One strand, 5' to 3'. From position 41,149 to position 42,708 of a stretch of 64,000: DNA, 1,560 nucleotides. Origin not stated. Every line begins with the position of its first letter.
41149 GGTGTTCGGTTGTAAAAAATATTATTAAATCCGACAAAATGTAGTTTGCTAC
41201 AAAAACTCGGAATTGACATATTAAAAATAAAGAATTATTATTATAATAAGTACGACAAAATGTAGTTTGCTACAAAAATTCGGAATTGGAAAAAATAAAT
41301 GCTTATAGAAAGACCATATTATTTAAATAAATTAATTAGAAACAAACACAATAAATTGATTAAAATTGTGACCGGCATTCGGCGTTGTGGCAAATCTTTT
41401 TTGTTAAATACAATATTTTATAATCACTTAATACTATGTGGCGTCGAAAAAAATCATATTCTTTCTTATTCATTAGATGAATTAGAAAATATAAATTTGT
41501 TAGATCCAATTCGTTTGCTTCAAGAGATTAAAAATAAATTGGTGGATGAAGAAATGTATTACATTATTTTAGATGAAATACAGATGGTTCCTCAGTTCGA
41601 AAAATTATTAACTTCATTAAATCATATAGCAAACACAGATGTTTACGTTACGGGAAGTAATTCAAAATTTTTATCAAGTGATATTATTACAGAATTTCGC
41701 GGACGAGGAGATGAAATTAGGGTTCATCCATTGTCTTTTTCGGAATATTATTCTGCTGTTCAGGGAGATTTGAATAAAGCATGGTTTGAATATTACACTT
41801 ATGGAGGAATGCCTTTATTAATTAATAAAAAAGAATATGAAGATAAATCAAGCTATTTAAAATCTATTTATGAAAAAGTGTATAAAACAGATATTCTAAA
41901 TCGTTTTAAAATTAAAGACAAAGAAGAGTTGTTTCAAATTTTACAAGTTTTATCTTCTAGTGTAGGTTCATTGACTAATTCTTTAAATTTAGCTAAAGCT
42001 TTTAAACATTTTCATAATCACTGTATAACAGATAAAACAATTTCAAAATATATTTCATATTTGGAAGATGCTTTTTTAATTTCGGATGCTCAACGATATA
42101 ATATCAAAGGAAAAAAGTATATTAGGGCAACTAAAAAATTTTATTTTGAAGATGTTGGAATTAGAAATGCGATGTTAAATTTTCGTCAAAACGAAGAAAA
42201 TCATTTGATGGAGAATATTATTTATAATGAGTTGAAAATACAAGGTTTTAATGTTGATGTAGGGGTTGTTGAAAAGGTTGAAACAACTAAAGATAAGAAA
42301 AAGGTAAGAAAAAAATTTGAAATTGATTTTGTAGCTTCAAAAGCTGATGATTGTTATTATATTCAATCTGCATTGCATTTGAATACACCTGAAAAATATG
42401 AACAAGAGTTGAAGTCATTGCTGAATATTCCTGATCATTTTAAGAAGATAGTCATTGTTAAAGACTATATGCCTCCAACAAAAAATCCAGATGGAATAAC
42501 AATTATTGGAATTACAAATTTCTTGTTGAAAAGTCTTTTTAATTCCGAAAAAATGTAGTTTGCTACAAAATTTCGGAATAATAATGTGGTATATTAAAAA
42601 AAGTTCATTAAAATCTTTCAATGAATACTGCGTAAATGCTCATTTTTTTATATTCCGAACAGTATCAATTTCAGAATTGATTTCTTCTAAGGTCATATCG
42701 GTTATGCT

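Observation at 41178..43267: tRNA-Met-adjacent islet: AAA+/DUF4143 ATPase bracketed by three copies of a ~37-bp palindromic repeat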

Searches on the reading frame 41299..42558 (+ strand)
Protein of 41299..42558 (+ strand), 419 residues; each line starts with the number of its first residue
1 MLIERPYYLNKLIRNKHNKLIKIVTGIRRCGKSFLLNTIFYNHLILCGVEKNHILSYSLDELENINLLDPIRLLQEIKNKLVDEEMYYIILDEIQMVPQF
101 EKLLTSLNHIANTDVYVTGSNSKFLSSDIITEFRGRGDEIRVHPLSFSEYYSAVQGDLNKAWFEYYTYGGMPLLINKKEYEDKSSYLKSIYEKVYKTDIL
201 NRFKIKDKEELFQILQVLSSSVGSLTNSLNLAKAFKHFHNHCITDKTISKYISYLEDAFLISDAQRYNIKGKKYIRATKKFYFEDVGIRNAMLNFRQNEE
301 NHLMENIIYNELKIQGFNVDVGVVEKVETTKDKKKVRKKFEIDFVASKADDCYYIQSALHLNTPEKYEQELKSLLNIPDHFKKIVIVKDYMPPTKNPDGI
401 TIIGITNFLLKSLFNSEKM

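Call 7: search_protein_families(library=pfam, proteins=[window:41299-42558:+], max_evalue=0.01)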
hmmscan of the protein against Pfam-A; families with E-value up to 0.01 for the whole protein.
window:41299-42558:+ (419 aa): 2 families
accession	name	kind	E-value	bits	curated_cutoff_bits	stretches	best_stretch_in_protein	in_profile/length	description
PF13173.12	AAA_14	-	2.1e-31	109.1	27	1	20-150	3-128/129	AAA domain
PF13635.12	DUF4143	-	1.8e-19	70.5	28.1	1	197-355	2-155/160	Domain of unknown function (DUF4143)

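Call 8: search_protein_families(library=padloc, proteins=[window:41299-42558:+], max_evalue=0.01)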
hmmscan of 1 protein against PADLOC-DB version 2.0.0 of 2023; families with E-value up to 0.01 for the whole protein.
window:41299-42558:+ (419 aa): 7 families
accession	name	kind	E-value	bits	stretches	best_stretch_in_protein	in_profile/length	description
PDLC04787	PDC-S01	-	4.8e-113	376.1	1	2-411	10-408/412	-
PDLC04789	PDC-S01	-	1.6e-39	134.1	1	10-313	8-300/375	-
PDLC04790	PDC-S01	-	2.8e-21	73.7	1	23-314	31-327/422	-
PDLC04786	PDC-S01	-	6.5e-19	66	2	18-155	19-158/439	-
PDLC04791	PDC-S01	-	4.5e-17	59.8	1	15-356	15-348/395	-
PDLC04788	PDC-S01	-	6.7e-16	56.2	1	17-300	18-318/448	-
PDLC04792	PDC-S01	-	1.7e-05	21.6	1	9-155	10-156/452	-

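Call 9: search_protein_families(library=ncbifam, proteins=[window:41299-42558:+], max_evalue=0.01)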
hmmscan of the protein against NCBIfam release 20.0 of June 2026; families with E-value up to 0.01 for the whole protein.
window:41299-42558:+ (419 aa): 0 families

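Call 10: find_encoding_contigs(protein=window:41299-42558:+, flank=10000, max_places=10)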
Protein window:41299-42558:+ (419 aa): 1 contig read that carries it; 1 place shown.
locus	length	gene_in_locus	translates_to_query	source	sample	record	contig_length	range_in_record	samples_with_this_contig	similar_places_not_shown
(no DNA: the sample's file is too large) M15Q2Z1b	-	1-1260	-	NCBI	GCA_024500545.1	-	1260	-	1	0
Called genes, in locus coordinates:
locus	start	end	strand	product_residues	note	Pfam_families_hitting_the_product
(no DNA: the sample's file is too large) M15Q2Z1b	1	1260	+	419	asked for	PF13173:AAA_14, PF13635:DUF4143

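Call 16: find_homologous_proteins(query=window:41299-42558:+, max_evalue=1e-20)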
Query window:41299-42558:+ (419 aa): 8000 proteins with E <= 1e-20 among 8000 candidates; the best 120 are listed.
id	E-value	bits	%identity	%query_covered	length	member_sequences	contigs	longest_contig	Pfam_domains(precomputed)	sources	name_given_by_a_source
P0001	7.0e-159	547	100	60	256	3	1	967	PF13173.13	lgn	-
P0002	1.9e-156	539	60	98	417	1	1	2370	PF13173.13,PF13635.13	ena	-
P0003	2.5e-156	539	60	98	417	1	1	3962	PF13173.13,PF13635.13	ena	-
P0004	4.8e-156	538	60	98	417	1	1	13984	PF13173.13,PF13635.13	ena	-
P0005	8.6e-156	537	60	98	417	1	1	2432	PF13173.13,PF13635.13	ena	-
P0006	1.5e-155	536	60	98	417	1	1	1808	PF13173.13,PF13635.13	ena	-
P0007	2.6e-155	536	60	98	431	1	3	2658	PF13173.13,PF13635.13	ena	-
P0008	9.5e-155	534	60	98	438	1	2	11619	PF13173.13,PF13635.13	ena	-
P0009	1.6e-154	533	60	98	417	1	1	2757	PF13173.13,PF13635.13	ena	-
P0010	1.6e-154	533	60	98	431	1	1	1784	PF13173.13,PF13635.13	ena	-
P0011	1.7e-154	533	60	98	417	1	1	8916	PF13173.13,PF13635.13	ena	-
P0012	2.3e-154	532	60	98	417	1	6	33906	PF13173.13,PF13635.13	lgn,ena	-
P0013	2.5e-154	532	60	98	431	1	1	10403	PF13173.13,PF13635.13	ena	-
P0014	2.6e-154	532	60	98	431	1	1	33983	PF13173.13,PF13635.13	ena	-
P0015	4.4e-154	531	60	98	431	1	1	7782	PF13173.13,PF13635.13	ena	-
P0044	4.6e-147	508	57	98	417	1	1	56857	PF13173.13,PF13635.13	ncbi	ncbi:MAG: ATP-binding protein [Bacilli bacterium]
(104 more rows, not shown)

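Call 20: list_cluster_members(proteins=[window:41299-42558:+, window:61881-63701:+, window:19516-21411:-, window:43328-43987:-, window:40534-41094:+, window:44137-50205:+])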
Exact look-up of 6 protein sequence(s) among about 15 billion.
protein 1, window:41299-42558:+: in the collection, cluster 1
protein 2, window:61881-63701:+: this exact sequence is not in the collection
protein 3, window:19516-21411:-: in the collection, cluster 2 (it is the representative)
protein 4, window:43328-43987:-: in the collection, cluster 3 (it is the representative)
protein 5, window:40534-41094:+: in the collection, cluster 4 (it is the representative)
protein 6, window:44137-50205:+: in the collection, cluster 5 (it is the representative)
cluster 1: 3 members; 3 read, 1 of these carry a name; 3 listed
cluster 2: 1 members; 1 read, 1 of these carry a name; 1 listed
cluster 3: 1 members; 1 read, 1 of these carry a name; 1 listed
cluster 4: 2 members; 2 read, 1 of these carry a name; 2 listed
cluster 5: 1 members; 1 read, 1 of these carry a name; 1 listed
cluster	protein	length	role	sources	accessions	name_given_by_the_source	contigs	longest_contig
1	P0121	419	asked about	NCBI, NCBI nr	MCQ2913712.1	MAG: ATP-binding protein [Alphaproteobacteria bacterium] | ATP-binding protein [Alphaproteobacteria bacterium]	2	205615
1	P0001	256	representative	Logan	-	-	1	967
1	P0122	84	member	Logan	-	-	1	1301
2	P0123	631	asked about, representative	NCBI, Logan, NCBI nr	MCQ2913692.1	MAG: DNA mismatch repair endonuclease MutL [Alphaproteobacteria bacterium] | DNA mismatch repair endonuclease MutL [Alphaproteobacteria bacterium]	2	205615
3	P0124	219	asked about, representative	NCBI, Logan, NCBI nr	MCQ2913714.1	MAG: serine O-acetyltransferase [Alphaproteobacteria bacterium] | serine O-acetyltransferase [Alphaproteobacteria bacterium]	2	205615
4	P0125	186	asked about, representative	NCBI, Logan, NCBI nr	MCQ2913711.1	MAG: TIGR00730 family Rossman fold protein [Alphaproteobacteria bacterium] | TIGR00730 family Rossman fold protein [Alphaproteobacteria bacterium]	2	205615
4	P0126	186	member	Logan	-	-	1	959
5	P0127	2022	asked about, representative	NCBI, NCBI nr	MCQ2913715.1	MAG: autotransporter domain-containing protein [Alphaproteobacteria bacterium] | autotransporter domain-containing protein [Alphaproteobacteria bacterium]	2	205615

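Call 21: find_encoding_contigs(protein=P0014, flank=4000, max_places=3)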
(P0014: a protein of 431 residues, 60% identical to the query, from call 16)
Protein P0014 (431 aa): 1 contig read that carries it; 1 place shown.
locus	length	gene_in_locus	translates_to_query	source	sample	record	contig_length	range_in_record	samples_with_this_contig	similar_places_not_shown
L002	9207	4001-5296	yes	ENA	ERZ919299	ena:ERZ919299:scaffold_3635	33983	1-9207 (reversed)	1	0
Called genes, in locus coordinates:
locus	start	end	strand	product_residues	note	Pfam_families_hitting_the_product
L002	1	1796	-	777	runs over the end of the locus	PF13638:PIN_4 (weak), PF00069:Pkinase, PF13451:zf_Tbcl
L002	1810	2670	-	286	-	-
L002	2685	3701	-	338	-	PF01381:HTH_3 (weak), PF12844:HTH_19 (faint)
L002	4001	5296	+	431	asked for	PF13173:AAA_14, PF13635:DUF4143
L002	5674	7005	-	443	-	PF13173:AAA_14, PF13635:DUF4143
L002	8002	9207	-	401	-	?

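Call 22: find_encoding_contigs(protein=P0012, flank=4000, max_places=4)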
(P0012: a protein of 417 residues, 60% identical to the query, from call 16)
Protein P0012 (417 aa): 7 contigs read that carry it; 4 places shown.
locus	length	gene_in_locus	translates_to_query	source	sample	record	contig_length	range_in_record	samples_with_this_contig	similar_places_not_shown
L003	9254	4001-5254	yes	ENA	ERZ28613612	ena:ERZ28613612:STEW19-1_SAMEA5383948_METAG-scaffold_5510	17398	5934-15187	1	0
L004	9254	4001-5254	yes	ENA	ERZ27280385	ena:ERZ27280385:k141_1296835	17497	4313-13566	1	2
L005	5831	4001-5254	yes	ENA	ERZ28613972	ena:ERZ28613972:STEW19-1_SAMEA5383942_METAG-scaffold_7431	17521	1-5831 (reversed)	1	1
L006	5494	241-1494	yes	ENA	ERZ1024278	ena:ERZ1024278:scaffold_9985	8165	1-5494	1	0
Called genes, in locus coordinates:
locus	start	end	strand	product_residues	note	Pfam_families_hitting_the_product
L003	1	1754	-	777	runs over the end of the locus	PF13638:PIN_4 (weak), PF00069:Pkinase, PF13451:zf_Tbcl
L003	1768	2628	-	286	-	-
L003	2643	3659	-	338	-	PF01381:HTH_3 (weak), PF12844:HTH_19 (faint)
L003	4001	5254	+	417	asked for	PF13173:AAA_14, PF13635:DUF4143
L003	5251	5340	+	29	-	-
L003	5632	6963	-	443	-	PF13173:AAA_14, PF13635:DUF4143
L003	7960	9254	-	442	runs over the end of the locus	PF05272:VapE-like_dom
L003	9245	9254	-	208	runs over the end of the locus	PF01807:Zn_ribbon_DnaG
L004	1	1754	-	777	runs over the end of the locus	PF13638:PIN_4 (weak), PF00069:Pkinase, PF13451:zf_Tbcl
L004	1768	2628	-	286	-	-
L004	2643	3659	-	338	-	PF01381:HTH_3 (weak), PF12844:HTH_19 (faint)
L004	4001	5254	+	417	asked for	PF13173:AAA_14, PF13635:DUF4143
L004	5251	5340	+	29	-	-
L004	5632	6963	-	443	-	PF13173:AAA_14, PF13635:DUF4143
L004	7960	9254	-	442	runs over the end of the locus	PF05272:VapE-like_dom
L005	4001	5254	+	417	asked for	PF13173:AAA_14, PF13635:DUF4143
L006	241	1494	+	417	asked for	PF13173:AAA_14, PF13635:DUF4143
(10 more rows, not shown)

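Call 23: find_encoding_contigs(protein=P0044, flank=4000, max_places=3)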
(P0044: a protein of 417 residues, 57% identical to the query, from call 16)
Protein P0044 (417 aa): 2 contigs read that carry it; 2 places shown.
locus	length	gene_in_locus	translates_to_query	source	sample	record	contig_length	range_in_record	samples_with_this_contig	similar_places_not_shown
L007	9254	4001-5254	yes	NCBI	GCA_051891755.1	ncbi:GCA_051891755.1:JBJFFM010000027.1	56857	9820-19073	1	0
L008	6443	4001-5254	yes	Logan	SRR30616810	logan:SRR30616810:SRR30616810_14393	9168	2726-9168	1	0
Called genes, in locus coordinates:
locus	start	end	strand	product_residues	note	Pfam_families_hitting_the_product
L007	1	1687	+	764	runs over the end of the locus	PF02190:LON_substr_bdg, PF08298:AAA_PrkA (weak), PF00004:AAA, PF07724:AAA_2 (faint), PF07728:AAA_5, PF13401:AAA_22 (weak), PF22667:Lon_lid, PF05362:Lon_C, +1 more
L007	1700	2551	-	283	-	PF00149:Metallophos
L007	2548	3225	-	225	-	PF02517:Rce1-like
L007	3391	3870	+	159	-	PF00383:dCMP_cyt_deam_1, PF14437:MafB19-deam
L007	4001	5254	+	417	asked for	PF13173:AAA_14, PF13635:DUF4143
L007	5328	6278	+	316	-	PF01869:BcrAD_BadFG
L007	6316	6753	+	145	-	PF23462:LysM3_NFP (faint), PF23577:LysM_RLK (faint), PF23473:LysM3_LYK4_5 (weak), PF01476:LysM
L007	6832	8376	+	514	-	-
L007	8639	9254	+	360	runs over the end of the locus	-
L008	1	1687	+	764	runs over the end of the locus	PF02190:LON_substr_bdg, PF08298:AAA_PrkA (weak), PF00004:AAA, PF07724:AAA_2 (faint), PF07728:AAA_5, PF13401:AAA_22 (weak), PF22667:Lon_lid, PF05362:Lon_C, +1 more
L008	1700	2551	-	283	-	PF00149:Metallophos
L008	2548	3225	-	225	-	PF02517:Rce1-like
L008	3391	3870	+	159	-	PF00383:dCMP_cyt_deam_1, PF14437:MafB19-deam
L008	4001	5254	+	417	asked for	PF13173:AAA_14, PF13635:DUF4143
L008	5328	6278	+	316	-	PF01869:BcrAD_BadFG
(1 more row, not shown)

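Call 30: find_related_loci(query=A1, collection=metagenome_contigs, flank=3000)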
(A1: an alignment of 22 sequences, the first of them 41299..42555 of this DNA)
Query A1 (419 aa) in metagenome_contigs; peptide patterns used: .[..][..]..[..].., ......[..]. (x = any residue, [..] = any of these).
600 stretches matched a pattern (row limit reached: there are more); 582 encode a relative of the query (tblastn E <= 1e-3); the best 80 are kept; 80 distinct loci.
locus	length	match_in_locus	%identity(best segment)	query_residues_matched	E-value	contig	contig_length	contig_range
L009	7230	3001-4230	56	1-410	9e-153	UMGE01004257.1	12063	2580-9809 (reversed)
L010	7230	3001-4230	54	1-410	1e-151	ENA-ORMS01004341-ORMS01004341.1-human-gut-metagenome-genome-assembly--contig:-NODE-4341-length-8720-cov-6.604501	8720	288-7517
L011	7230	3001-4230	54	1-410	2e-150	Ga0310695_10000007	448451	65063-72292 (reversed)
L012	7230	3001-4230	55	1-410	6e-150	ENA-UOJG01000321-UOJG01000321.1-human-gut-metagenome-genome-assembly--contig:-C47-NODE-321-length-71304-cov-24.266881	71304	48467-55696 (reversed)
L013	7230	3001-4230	54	1-410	3e-149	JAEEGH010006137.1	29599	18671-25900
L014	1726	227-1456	55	1-410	1e-161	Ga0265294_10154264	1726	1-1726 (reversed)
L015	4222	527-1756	54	1-410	3e-152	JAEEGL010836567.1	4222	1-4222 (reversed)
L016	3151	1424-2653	54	1-410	6e-155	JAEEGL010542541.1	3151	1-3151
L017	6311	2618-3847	55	1-410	8e-148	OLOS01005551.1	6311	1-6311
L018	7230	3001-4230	54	1-410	5e-145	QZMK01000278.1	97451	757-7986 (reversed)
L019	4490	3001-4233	54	1-411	2e-145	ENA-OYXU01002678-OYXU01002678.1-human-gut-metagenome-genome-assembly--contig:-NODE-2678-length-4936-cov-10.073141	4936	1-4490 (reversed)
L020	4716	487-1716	52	1-410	2e-144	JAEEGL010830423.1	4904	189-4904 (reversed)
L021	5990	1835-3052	53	1-411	1e-142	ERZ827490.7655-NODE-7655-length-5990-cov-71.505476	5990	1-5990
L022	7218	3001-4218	53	1-411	9e-142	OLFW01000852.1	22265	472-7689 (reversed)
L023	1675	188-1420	53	1-411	8e-154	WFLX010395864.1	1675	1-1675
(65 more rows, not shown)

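Call 39: search_solved_structures(query=A1, max_evalue=1)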
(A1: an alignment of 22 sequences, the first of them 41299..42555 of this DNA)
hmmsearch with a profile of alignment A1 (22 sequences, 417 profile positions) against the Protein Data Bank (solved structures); distinct sequences matched with E-value up to 1: 0.

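Call 47: predict_structure(alignment_id=A1)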
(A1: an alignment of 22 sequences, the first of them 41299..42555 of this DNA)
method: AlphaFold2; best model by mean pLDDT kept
length: 419 residues; sequences in the alignment: 22
mean_pLDDT: 80.2   pTM: 0.79
mean pLDDT of the five models: 80.2, 79.5, 79.1, 78.5, 75.0
residues with pLDDT >= 90: 110; 70-90: 234; 50-70: 42; < 50: 33
segments of 3 or more residues with pLDDT < 50: 1-3, 28-31, 119-139, 416-419
pLDDT, mean of each block of 10 residues (from residue 1): 58 60 62 64 83 89 89 94 85 80 76 62 33 40 78 79 90 81 89 80 83 89 87 89 90 86 90 86 91 77 90 88 85 82 90 91 89 85 91 89 91 54
secondary structure, 60 per line:
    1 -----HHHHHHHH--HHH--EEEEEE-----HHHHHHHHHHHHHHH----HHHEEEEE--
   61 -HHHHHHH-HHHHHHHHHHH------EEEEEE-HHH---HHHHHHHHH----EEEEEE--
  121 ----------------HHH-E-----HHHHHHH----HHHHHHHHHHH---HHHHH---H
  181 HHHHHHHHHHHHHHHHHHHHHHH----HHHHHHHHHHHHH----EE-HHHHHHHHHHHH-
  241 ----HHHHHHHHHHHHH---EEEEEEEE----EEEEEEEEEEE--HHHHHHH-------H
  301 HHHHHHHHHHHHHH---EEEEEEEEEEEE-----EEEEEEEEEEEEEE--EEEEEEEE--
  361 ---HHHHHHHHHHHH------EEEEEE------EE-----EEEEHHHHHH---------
elements in order: H6-13 E21-26 H32-46 E54-58 H62-68 H70-80 E87-92 H100-108 E113-118 H147-153 H158-168 H172-176 H180-203 H208-220 H228-239 H245-257 E261-268 E273-283 H286-292 H300-314 E318-329 E335-348 E351-358 H364-375 E382-387 E401-404 H405-410
